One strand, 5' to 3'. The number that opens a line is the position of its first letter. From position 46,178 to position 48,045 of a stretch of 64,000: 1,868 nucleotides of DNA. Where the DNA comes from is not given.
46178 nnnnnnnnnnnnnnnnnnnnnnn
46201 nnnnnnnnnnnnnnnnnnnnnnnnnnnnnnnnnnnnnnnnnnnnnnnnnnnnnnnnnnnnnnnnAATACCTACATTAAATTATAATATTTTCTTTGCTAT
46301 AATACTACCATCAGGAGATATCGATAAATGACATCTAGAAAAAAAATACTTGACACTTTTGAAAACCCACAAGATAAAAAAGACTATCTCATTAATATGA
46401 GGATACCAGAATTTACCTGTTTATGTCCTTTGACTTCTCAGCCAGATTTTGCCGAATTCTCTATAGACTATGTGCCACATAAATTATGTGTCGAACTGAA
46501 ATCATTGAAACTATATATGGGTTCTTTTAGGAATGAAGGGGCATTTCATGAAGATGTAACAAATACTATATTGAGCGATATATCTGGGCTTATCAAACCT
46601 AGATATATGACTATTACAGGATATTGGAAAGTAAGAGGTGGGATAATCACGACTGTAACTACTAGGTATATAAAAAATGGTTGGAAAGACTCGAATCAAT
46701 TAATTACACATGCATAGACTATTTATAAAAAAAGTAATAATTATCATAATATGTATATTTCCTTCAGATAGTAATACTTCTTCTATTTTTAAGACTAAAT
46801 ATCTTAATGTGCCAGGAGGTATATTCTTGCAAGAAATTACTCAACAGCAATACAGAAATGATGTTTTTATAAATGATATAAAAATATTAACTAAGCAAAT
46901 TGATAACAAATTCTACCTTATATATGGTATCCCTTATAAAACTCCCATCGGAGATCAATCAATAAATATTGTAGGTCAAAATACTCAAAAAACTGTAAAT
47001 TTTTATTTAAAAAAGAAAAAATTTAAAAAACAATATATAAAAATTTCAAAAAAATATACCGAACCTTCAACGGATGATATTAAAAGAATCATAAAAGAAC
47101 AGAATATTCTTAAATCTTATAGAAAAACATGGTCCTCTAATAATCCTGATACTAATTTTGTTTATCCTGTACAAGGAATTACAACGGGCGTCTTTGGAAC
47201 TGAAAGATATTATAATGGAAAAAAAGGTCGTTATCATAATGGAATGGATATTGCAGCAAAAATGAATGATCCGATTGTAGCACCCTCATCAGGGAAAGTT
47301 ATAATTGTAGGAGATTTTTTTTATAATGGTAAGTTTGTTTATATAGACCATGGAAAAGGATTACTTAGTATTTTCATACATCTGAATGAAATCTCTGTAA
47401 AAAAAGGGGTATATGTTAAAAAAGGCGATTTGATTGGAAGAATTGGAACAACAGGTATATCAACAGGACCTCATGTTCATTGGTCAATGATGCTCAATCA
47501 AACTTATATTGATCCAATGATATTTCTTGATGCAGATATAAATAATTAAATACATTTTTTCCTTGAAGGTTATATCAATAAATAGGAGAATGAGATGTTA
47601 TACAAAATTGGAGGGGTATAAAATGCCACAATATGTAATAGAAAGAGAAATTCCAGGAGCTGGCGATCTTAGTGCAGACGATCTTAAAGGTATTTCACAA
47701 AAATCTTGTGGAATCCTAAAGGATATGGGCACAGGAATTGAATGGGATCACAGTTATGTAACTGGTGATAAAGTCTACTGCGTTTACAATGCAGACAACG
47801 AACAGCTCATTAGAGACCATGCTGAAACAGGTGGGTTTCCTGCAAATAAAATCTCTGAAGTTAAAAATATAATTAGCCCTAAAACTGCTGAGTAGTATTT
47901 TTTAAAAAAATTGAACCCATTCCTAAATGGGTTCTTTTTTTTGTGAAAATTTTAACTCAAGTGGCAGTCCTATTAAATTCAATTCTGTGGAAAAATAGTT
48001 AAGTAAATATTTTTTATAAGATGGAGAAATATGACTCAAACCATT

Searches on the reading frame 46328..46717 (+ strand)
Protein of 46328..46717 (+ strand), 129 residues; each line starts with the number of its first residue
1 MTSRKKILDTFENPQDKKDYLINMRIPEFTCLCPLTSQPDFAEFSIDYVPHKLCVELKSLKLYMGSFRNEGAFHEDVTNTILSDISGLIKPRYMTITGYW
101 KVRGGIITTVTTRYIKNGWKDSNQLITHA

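Call 51: search_protein_families(library=pfam, proteins=[window:46328-46717:+], max_evalue=0.00001)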
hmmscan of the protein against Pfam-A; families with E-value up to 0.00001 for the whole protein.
window:46328-46717:+ (129 aa): 1 family
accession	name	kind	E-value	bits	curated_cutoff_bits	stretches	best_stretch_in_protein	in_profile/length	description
PF14489.11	QueF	-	2.5e-31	108.1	27.3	1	39-117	1-79/81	QueF-like protein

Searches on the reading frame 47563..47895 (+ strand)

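Call 51: search_protein_families(library=pfam, proteins=[window:47563-47895:+], max_evalue=0.00001)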
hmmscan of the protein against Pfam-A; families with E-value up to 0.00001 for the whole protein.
window:47563-47895:+ (110 aa): 1 family
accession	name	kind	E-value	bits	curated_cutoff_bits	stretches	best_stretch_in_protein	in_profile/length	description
PF14026.12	SCO4226-like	-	4.5e-26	91.3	28.5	1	24-100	1-76/76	Nickel responsive protein SCO4226-like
